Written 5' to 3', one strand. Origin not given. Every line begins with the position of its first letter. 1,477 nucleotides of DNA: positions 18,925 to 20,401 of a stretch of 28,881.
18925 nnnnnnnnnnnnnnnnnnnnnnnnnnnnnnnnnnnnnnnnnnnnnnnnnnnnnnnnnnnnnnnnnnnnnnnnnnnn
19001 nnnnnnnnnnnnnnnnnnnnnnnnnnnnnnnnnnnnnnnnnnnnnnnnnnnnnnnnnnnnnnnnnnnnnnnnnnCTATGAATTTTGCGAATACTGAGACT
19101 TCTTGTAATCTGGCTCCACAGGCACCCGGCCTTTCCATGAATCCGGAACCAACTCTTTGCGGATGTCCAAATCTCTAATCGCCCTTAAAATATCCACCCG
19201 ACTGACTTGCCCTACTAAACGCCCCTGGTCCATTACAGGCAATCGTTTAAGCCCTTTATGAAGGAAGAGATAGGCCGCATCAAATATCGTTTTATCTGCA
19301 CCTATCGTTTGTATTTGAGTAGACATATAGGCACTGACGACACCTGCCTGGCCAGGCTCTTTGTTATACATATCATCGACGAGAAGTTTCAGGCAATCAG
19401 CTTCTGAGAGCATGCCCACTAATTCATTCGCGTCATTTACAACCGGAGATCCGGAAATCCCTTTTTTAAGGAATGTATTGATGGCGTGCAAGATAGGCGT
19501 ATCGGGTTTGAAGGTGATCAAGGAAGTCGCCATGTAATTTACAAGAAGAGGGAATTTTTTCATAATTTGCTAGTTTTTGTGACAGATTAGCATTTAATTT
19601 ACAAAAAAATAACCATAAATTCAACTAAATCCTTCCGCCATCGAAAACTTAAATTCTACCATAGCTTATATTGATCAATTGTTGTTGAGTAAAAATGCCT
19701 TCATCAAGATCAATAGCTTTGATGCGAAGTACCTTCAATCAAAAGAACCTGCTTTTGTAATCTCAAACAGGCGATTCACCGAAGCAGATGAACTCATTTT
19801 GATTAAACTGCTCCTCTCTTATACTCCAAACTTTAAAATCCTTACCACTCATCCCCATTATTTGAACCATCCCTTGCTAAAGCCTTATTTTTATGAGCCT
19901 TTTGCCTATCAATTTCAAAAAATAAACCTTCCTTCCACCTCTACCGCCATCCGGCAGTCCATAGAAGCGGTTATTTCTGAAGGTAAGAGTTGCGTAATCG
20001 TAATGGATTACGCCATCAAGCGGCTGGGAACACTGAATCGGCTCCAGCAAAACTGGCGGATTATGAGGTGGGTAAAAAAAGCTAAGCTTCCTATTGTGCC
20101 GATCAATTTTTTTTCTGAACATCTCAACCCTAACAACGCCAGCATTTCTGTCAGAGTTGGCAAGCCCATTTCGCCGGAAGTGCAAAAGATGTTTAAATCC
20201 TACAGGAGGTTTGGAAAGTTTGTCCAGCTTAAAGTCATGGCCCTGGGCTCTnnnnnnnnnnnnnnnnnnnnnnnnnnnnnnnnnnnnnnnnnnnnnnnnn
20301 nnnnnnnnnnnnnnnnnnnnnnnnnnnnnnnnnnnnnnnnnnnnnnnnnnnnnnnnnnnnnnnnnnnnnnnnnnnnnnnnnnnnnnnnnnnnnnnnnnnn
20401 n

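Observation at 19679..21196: OlsB-like N-acyltransferase fused to a PlsC-like domain whose catalytic His is replaced, and with no ATG start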

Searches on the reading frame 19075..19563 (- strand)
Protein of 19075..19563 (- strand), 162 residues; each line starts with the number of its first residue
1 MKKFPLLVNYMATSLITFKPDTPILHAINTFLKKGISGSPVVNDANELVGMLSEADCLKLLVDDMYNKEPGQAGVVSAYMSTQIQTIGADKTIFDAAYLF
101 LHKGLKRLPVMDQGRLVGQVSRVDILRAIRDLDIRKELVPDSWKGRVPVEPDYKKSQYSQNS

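Call 39: search_protein_families(library=pfam, proteins=[window:19075-19563:-], max_evalue=0.0001)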
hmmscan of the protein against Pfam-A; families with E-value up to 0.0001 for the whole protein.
window:19075-19563:- (162 aa): 1 family
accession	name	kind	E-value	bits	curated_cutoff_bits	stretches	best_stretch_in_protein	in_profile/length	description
PF00571.33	CBS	-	4.3e-28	97.8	24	2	10-62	4-56/57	CBS domain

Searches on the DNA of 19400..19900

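Call 66: search_rna_families(source=window, start=19400, end=19900, threshold=evalue, max_evalue=1)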
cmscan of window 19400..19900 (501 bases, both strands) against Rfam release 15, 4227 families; matches with E-value up to 1: 0.
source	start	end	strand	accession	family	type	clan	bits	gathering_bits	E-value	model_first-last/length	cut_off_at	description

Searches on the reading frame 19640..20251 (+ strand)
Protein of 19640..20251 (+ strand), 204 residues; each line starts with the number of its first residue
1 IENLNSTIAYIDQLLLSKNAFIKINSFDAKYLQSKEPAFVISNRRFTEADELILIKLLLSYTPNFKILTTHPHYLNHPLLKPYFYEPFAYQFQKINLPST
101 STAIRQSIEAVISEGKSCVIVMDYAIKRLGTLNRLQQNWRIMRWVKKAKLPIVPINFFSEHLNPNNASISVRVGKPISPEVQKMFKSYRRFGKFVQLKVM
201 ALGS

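Call 44: predict_structure(alignment_id=A3)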
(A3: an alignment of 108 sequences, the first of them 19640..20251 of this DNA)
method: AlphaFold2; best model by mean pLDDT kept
length: 204 residues; sequences in the alignment: 108
mean_pLDDT: 93.3   pTM: 0.90
mean pLDDT of the five models: 93.3, 92.8, 92.5, 92.4, 91.9
residues with pLDDT >= 90: 172; 70-90: 22; 50-70: 10; < 50: 0
segments of 3 or more residues with pLDDT < 50: none
pLDDT, mean of each block of 10 residues (from residue 1): 90 96 96 96 95 97 95 96 94 71 95 98 80 89 98 97 90 98 98 97 93
secondary structure, 60 per line:
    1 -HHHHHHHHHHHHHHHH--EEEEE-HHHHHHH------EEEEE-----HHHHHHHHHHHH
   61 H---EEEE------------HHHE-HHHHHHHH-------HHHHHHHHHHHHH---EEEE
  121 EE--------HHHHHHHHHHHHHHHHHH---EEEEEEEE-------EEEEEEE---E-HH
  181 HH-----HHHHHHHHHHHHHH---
elements in order: H2-17 E20-24 H26-32 E39-43 H49-61 E65-68 H86-93 H101-113 E117-122 H131-148 E152-159 E167-173 H179-182 H188-201
